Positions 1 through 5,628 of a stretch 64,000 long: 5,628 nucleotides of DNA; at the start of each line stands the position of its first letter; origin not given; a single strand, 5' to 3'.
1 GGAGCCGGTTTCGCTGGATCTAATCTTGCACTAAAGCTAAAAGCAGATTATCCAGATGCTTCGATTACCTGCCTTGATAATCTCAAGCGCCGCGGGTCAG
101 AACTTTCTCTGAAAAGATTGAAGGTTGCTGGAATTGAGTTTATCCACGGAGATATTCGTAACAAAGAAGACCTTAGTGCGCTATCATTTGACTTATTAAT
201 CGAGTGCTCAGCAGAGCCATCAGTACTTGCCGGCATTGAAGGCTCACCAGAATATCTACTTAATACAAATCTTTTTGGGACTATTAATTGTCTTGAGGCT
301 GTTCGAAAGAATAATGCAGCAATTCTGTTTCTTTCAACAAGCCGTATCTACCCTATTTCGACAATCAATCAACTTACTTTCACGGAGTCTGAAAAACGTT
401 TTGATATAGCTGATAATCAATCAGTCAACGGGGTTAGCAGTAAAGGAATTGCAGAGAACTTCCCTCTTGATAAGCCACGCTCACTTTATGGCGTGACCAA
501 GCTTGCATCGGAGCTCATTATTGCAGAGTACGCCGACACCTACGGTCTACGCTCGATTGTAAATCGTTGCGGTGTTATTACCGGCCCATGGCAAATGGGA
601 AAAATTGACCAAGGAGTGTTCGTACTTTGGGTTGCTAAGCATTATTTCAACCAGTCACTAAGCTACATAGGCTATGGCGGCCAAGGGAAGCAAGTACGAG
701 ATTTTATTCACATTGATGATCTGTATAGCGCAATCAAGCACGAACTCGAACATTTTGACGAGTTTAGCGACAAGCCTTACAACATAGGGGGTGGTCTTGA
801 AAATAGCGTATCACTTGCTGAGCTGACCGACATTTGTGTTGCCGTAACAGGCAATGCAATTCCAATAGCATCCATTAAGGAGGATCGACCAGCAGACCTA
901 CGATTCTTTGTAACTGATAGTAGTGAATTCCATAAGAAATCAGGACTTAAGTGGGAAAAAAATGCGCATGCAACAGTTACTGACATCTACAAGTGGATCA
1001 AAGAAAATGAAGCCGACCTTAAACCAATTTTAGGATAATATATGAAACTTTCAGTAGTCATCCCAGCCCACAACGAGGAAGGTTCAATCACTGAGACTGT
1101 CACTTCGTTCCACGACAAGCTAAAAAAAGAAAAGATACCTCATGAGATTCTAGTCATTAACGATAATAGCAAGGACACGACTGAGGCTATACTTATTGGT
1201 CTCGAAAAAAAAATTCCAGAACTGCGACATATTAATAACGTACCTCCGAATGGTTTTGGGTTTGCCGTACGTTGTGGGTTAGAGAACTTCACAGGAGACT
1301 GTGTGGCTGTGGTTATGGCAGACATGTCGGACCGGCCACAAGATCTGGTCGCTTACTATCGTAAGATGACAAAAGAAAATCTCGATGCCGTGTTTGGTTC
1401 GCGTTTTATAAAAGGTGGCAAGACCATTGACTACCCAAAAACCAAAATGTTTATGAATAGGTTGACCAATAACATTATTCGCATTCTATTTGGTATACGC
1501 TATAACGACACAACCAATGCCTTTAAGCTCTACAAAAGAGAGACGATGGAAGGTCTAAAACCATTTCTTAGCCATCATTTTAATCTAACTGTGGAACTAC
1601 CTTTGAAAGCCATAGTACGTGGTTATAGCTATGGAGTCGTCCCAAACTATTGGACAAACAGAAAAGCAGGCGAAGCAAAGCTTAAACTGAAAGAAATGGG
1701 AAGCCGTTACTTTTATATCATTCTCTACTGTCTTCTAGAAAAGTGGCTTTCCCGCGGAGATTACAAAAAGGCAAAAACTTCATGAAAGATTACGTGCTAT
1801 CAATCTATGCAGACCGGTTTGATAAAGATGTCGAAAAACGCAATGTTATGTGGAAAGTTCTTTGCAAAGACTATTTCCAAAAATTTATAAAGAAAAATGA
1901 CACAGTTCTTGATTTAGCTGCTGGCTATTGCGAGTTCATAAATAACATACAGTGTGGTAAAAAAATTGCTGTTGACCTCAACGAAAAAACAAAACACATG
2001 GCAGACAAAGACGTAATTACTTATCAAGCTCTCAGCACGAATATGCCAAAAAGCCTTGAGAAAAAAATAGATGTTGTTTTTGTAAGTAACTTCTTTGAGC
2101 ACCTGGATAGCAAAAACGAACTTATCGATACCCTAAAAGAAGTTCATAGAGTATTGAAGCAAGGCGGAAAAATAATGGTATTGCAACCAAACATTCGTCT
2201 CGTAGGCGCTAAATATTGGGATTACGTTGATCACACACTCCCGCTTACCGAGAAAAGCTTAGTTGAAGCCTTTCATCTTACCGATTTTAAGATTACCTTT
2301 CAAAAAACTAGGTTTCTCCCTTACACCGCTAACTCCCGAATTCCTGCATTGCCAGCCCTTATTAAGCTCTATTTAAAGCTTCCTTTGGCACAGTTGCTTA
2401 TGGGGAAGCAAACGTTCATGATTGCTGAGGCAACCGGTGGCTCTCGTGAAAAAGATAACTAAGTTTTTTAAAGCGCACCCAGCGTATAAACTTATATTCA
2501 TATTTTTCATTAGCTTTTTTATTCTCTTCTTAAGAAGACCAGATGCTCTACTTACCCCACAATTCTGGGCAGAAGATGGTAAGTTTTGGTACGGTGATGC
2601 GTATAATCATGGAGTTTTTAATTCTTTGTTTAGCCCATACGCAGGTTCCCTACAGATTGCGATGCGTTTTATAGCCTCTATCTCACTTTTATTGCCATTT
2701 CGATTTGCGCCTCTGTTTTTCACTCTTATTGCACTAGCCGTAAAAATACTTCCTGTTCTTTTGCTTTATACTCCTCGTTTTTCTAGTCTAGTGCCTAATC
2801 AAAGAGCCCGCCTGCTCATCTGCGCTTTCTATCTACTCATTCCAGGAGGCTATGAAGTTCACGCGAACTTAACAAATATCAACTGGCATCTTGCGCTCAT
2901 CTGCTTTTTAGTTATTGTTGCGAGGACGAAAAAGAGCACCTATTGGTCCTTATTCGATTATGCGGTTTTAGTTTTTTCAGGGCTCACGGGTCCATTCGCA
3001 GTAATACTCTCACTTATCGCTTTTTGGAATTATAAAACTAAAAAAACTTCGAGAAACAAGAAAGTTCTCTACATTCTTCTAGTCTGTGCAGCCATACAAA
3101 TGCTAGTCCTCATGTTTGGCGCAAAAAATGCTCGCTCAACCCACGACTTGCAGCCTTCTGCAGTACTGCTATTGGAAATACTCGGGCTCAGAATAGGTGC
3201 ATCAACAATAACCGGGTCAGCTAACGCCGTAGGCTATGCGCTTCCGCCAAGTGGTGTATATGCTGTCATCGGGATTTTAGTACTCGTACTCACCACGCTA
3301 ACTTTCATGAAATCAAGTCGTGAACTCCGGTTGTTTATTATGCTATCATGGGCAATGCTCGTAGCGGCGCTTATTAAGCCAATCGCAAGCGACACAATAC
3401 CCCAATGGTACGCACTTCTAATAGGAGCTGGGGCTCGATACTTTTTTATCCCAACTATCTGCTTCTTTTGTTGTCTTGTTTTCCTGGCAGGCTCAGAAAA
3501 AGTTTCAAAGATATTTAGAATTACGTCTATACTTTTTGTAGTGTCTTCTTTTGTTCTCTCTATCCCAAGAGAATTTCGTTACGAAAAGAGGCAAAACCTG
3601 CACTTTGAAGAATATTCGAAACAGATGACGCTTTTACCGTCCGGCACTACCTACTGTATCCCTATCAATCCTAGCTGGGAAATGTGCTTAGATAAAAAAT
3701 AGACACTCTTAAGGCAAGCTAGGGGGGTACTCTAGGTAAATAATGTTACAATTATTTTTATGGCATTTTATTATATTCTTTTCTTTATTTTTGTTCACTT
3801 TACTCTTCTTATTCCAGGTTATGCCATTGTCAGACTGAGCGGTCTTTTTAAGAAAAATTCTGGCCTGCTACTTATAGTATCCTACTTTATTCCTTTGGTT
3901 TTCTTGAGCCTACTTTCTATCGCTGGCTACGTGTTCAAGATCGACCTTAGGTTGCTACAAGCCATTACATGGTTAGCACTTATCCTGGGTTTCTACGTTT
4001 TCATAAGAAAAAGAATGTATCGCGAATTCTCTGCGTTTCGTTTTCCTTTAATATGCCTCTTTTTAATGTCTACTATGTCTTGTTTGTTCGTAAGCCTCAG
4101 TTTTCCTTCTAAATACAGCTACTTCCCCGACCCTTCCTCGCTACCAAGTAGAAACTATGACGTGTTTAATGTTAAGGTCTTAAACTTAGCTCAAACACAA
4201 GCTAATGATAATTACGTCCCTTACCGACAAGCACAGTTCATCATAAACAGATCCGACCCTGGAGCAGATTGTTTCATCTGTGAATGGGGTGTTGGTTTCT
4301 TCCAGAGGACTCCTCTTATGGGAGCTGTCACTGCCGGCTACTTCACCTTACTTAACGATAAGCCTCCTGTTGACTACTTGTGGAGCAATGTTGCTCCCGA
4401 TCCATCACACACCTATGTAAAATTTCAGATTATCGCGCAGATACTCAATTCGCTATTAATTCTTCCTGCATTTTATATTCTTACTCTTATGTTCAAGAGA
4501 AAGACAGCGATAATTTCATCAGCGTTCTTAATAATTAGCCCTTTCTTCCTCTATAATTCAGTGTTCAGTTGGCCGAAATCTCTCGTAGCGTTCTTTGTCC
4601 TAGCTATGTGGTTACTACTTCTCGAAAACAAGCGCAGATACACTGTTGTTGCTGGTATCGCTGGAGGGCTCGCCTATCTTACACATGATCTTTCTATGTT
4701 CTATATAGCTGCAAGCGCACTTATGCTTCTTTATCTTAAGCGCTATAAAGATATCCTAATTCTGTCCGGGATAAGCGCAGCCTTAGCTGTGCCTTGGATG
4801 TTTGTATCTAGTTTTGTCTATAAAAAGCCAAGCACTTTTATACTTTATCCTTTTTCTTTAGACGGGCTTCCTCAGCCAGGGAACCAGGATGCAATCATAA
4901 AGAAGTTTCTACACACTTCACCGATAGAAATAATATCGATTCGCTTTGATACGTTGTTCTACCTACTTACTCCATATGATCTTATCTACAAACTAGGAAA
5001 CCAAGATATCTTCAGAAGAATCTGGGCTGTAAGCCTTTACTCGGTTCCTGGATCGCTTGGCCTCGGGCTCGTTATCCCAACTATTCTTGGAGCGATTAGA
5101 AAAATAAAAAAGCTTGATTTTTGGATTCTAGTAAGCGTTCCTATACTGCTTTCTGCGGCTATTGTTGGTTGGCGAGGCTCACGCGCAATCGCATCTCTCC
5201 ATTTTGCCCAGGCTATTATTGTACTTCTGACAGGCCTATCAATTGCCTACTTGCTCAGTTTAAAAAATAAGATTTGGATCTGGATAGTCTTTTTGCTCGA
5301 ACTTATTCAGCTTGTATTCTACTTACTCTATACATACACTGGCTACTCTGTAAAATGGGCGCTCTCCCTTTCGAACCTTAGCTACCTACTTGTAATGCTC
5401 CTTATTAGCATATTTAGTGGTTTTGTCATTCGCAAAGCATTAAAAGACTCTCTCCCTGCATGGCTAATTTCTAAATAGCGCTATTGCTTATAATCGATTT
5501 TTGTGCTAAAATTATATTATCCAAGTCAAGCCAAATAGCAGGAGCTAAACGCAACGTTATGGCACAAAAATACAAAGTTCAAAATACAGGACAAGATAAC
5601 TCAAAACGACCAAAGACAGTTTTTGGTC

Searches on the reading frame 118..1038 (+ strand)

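Call 6: search_protein_families(library=pfam, proteins=[window:118-1038:+], max_evalue=0.01)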
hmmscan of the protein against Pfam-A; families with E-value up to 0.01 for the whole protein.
window:118-1038:+ (306 aa): 4 families
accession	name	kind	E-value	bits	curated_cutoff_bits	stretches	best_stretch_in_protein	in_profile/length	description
PF01370.27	Epimerase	-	3.1e-27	96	20.9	1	6-224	43-240/240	NAD dependent epimerase/dehydratase family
PF16363.11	GDP_Man_Dehyd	-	5.6e-20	72.5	27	1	6-281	54-321/332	GDP-mannose 4,6 dehydratase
PF07993.18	NAD_binding_4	-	5.4e-08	32.7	20.1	1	45-179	106-232/258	Male sterility protein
PF02719.21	Polysacc_synt_2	-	0.0088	15.7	20.2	0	9-80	59-135/293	Polysaccharide biosynthesis protein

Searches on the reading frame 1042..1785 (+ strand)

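Call 6: search_protein_families(library=pfam, proteins=[window:1042-1785:+], max_evalue=0.01)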
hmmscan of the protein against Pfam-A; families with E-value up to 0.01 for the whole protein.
window:1042-1785:+ (247 aa): 2 families
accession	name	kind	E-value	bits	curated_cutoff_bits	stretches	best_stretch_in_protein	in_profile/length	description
PF00535.33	Glycos_transf_2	-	1.5e-23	84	23.3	1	4-167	1-162/168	Glycosyl transferase family 2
PF13641.12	Glyco_tranf_2_3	-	0.0002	21.9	27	1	3-124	3-126/230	Glycosyltransferase like family 2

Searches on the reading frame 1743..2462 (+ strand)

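Call 6: search_protein_families(library=pfam, proteins=[window:1743-2462:+], max_evalue=0.01)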
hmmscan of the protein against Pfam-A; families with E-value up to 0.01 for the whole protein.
window:1743-2462:+ (239 aa): 8 families
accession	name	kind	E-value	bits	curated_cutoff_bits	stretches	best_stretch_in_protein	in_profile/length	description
PF08241.18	Methyltransf_11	-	4.5e-09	37.3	21.2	1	56-145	1-94/95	Methyltransferase domain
PF13489.12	Methyltransf_23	-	2.2e-07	31.2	27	1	45-184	13-161/164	Methyltransferase domain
PF13649.12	Methyltransf_25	-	1.7e-06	29.1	27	1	55-142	1-97/97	Methyltransferase domain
PF08242.18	Methyltransf_12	-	3.1e-06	28.3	30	1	80-144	37-98/98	Methyltransferase domain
PF13847.12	Methyltransf_31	-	1.6e-05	25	27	1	50-150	2-113/145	Methyltransferase domain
PF05891.18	Methyltransf_PK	-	4.7e-05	23.5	27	1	74-188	93-200/218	AdoMet dependent proline di-methyltransferase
PF01209.24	Ubie_methyltran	-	0.00021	21.2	20.1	1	50-173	46-181/233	ubiE/COQ5 methyltransferase family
PF05148.21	Methyltransf_8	-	0.0012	19.2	27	1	18-157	40-167/219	Hypothetical methyltransferase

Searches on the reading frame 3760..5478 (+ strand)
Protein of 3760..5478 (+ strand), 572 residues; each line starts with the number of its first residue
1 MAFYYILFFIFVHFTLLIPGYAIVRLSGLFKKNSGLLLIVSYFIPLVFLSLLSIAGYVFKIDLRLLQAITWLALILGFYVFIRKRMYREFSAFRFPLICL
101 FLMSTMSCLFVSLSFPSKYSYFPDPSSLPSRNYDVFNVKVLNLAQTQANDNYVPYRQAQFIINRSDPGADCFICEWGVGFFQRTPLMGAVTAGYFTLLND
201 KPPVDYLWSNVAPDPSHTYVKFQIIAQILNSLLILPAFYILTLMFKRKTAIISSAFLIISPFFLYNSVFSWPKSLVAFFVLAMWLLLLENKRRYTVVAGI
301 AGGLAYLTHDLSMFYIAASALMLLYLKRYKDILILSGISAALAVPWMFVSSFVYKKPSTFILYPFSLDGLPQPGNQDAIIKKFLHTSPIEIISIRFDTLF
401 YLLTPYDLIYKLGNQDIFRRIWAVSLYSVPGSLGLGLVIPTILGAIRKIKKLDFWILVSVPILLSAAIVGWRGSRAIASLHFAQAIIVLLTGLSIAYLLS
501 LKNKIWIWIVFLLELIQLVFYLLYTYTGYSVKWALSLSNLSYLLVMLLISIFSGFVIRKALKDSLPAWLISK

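Call 6: search_protein_families(library=pfam, proteins=[window:3760-5478:+], max_evalue=0.01)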
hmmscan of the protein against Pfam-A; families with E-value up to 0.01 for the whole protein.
window:3760-5478:+ (572 aa): 1 family
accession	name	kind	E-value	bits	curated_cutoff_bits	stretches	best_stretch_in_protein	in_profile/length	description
PF13231.12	PMT_2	-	0.00019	22.1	26.1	1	224-347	26-152/160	Dolichyl-phosphate-mannose-protein mannosyltransferase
